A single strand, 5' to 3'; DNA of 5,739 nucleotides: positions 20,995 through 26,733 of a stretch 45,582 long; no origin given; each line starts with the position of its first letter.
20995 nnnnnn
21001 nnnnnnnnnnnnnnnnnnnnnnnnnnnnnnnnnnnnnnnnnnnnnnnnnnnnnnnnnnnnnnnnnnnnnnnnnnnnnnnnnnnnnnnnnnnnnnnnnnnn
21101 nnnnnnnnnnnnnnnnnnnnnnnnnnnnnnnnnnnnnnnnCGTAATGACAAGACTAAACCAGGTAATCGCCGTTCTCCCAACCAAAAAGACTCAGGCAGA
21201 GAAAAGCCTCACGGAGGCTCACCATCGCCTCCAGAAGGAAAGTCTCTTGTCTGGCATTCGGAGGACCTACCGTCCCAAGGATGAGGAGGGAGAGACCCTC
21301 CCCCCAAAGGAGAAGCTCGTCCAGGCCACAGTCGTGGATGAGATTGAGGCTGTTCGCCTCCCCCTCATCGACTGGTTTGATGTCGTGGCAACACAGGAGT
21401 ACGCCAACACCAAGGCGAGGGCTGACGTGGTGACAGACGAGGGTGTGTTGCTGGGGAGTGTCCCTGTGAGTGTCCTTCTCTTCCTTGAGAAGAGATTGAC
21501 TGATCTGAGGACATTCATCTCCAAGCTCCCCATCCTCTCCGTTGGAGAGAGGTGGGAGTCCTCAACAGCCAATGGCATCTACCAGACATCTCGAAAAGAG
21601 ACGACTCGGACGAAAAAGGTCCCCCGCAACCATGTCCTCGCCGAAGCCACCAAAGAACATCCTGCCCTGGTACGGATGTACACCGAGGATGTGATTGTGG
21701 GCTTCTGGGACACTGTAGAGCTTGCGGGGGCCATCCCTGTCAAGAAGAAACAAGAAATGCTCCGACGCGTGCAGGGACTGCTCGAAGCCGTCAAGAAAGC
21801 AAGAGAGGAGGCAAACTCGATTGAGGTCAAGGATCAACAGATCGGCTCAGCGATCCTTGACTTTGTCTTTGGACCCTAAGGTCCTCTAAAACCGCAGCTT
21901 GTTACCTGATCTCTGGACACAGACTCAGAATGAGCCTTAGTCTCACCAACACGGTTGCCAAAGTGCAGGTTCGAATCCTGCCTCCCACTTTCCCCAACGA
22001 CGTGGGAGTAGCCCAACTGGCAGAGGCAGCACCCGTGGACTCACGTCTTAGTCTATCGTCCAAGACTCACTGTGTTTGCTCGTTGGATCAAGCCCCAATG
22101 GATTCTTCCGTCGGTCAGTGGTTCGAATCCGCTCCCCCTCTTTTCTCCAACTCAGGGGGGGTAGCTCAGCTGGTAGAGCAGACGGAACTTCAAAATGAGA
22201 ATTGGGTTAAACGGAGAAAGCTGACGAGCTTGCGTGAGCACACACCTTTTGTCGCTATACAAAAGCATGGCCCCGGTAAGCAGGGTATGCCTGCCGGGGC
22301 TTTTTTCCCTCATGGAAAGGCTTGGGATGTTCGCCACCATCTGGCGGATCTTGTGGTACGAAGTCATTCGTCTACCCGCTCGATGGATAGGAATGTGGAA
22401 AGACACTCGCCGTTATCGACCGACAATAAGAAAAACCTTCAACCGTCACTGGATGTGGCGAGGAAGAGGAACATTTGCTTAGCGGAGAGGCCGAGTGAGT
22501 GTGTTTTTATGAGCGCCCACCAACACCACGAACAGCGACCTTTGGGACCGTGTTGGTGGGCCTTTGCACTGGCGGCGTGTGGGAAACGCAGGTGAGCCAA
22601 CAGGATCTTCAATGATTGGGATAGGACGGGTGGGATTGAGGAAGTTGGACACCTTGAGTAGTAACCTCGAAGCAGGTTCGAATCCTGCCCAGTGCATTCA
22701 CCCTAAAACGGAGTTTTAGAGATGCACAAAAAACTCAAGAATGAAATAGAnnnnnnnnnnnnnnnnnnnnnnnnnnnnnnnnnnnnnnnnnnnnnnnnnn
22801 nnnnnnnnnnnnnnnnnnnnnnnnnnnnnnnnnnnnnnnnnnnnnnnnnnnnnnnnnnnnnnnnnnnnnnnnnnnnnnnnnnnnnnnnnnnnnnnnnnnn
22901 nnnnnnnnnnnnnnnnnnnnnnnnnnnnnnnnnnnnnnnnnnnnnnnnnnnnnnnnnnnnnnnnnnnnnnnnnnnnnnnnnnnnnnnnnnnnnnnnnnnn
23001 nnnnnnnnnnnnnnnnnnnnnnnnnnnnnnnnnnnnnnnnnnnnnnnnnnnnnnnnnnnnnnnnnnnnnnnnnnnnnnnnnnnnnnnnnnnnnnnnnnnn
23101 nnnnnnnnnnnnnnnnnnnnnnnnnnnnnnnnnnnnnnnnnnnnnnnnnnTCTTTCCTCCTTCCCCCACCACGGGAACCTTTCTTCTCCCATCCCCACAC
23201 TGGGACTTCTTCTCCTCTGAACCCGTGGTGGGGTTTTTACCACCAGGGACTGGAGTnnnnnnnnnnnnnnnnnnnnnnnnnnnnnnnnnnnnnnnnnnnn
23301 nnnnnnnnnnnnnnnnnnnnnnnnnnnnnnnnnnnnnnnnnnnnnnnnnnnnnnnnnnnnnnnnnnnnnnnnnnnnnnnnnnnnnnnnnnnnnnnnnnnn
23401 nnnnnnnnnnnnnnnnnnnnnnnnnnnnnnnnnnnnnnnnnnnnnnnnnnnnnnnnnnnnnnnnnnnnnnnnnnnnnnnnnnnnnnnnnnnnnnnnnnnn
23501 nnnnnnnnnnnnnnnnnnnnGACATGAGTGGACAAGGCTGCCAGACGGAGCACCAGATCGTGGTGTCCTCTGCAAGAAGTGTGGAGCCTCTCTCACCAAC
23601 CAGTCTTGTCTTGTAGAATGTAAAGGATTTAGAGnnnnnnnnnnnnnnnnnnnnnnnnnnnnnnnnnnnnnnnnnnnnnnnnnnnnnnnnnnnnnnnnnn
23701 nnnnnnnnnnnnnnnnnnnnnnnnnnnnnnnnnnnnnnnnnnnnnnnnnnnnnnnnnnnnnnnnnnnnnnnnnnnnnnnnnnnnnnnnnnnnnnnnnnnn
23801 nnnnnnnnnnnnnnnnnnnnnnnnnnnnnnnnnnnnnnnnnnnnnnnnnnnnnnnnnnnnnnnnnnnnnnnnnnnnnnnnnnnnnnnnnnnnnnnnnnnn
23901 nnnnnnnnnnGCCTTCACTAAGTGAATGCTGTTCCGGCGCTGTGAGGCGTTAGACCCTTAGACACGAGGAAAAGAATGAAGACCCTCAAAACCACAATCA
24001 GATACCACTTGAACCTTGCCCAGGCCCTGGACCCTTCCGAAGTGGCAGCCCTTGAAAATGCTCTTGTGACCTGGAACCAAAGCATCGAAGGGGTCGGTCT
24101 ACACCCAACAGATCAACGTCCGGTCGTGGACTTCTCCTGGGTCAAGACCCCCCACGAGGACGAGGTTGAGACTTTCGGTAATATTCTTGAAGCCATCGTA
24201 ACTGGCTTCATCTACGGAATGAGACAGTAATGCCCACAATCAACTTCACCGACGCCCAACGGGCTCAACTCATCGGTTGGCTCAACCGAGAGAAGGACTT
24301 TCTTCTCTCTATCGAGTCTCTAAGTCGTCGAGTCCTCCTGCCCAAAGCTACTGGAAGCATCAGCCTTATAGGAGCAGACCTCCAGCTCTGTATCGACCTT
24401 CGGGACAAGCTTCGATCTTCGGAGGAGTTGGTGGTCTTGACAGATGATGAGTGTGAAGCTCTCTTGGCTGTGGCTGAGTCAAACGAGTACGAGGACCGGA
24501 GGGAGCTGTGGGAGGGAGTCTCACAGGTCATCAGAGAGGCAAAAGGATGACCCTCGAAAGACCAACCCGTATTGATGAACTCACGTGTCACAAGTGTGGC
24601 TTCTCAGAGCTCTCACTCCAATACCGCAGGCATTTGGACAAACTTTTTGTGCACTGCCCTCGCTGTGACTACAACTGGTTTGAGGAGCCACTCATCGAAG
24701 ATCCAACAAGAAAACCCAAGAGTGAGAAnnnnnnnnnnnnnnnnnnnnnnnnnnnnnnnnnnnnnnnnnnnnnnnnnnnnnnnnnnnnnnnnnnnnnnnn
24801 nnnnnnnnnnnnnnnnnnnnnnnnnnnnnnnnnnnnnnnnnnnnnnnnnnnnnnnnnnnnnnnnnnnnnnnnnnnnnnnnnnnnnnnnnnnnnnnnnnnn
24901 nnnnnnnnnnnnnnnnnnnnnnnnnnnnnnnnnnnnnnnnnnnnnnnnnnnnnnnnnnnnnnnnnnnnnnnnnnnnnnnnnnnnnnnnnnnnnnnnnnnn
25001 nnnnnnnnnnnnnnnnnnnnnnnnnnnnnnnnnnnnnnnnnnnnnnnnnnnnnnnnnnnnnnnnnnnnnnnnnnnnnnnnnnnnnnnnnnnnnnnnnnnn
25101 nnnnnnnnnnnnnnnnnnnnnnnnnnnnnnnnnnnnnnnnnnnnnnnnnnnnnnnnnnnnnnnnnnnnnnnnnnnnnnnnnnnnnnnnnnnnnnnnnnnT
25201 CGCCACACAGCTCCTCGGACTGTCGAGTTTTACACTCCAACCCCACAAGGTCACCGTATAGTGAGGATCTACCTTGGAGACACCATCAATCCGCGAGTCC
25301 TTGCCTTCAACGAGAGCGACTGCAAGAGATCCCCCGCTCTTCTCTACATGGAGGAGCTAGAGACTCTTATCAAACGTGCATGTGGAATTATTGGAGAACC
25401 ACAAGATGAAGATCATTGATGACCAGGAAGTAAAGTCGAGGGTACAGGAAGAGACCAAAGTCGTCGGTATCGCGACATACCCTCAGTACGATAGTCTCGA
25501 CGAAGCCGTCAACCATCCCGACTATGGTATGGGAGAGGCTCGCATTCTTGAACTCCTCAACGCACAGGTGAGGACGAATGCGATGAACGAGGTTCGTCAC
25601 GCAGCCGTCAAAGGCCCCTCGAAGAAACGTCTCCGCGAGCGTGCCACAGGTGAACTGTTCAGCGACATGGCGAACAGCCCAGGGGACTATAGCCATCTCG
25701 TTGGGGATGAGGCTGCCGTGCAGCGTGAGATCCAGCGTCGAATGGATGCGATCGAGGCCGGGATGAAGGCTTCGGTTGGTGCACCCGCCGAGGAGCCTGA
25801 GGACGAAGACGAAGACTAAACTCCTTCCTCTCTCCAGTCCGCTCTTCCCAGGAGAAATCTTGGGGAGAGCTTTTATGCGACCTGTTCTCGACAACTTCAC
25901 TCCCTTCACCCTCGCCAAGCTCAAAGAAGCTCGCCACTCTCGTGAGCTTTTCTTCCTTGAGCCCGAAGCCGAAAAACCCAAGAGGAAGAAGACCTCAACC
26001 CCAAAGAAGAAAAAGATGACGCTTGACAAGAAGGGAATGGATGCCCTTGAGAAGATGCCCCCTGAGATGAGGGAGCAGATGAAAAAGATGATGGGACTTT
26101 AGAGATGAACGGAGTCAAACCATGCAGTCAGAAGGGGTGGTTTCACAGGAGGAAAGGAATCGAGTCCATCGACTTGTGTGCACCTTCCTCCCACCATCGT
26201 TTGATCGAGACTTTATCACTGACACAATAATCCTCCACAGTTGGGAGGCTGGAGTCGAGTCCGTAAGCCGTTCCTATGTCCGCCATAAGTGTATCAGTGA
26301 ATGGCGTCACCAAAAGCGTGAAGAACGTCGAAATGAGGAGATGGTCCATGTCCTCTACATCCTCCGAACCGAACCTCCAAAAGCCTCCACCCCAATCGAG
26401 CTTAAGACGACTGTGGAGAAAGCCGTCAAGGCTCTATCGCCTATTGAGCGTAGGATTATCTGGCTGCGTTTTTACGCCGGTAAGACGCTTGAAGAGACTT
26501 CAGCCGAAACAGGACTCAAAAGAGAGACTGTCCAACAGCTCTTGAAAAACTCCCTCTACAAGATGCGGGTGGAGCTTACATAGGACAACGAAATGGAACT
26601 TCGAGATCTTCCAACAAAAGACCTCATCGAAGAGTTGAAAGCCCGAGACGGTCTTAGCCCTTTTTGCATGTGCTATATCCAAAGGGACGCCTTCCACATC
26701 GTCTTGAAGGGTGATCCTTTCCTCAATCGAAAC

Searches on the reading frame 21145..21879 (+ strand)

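Call 17: search_protein_families(library=pfam, proteins=[window:21145-21879:+], max_evalue=0.001)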
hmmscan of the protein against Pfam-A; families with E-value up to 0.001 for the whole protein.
window:21145-21879:+ (244 aa): 1 family
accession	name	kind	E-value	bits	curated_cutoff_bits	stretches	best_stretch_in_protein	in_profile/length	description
PF25283.1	DUF7873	-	3e-94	315.8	27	1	1-242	1-242/244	Family of unknown function (DUF7873)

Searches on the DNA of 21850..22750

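Call 62: search_rna_families(source=window, start=21850, end=22750, threshold=evalue, max_evalue=1, show_alignments=3)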
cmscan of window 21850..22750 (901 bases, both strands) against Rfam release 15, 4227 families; matches with E-value up to 1: 4.
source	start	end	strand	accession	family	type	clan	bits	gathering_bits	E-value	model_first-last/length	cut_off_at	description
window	22091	22211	+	RF02553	YrlA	Gene; sRNA;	-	33.3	69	3e-05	1-114/114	no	Y RNA-like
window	22117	22163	+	RF01851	cyano_tmRNA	Gene;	CL00001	23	70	0.00037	62-107/288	no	Cyanobacteria transfer-messenger RNA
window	21964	22027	+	RF02553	YrlA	Gene; sRNA;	-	20.2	69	0.18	30-81/114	no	Y RNA-like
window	22264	22372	-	RF02232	sX13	Gene; sRNA;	-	20.1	50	0.24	1-115/115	no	Xanthomonadaceae sRNA sX13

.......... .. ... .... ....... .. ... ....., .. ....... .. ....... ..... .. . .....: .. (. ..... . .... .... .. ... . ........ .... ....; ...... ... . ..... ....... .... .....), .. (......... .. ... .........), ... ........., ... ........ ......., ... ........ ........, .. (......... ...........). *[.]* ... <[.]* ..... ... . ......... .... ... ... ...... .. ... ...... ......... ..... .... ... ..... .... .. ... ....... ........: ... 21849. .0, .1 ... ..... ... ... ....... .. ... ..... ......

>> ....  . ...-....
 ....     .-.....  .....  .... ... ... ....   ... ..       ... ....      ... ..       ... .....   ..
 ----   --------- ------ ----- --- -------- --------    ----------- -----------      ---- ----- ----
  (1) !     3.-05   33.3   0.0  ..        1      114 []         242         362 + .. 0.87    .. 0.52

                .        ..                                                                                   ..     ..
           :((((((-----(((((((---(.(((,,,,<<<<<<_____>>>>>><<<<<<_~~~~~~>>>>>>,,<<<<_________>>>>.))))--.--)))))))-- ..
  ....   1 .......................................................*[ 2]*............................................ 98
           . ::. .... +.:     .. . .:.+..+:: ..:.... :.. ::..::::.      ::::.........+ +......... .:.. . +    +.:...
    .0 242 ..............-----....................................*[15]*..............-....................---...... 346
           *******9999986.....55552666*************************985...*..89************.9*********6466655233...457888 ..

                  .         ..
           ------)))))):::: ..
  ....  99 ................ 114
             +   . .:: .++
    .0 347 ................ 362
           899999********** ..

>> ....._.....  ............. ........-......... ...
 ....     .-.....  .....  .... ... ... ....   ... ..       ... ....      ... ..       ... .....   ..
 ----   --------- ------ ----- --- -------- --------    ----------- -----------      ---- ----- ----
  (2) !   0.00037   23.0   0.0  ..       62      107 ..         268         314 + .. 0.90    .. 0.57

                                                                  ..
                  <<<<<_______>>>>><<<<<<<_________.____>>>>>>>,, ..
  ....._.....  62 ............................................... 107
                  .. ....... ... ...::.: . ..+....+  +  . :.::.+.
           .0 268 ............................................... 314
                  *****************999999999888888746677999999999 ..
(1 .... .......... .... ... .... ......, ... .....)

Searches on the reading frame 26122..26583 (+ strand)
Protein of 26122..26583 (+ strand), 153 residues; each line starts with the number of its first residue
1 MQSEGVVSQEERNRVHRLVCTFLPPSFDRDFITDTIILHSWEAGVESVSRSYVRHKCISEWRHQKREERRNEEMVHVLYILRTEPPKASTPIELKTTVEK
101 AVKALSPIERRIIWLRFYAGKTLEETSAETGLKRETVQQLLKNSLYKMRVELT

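Call 32: search_protein_families(library=phrogs, proteins=[window:26122-26583:+], max_evalue=0.001)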
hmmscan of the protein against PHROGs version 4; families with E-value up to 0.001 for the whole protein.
window:26122-26583:+ (153 aa): 6 families
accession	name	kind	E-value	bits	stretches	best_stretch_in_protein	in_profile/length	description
phrog_1740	-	transcription regulation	1.4e-12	48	1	50-152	112-216/567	RNA polymerase sigma factor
phrog_351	-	transcription regulation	2.8e-10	40.5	1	71-151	643-725/928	RNA polymerase sigma factor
phrog_36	-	transcription regulation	2.1e-06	28.5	1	92-151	127-186/220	transcriptional regulator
phrog_3512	-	transcription regulation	3.4e-06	28.3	1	92-147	55-108/130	sigma factor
phrog_248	-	transcription regulation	0.00022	22.3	1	97-147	82-132/161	transcriptional activator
phrog_1190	-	transcription regulation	0.00064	20.5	0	54-149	72-156/167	RNA polymerase sigma factor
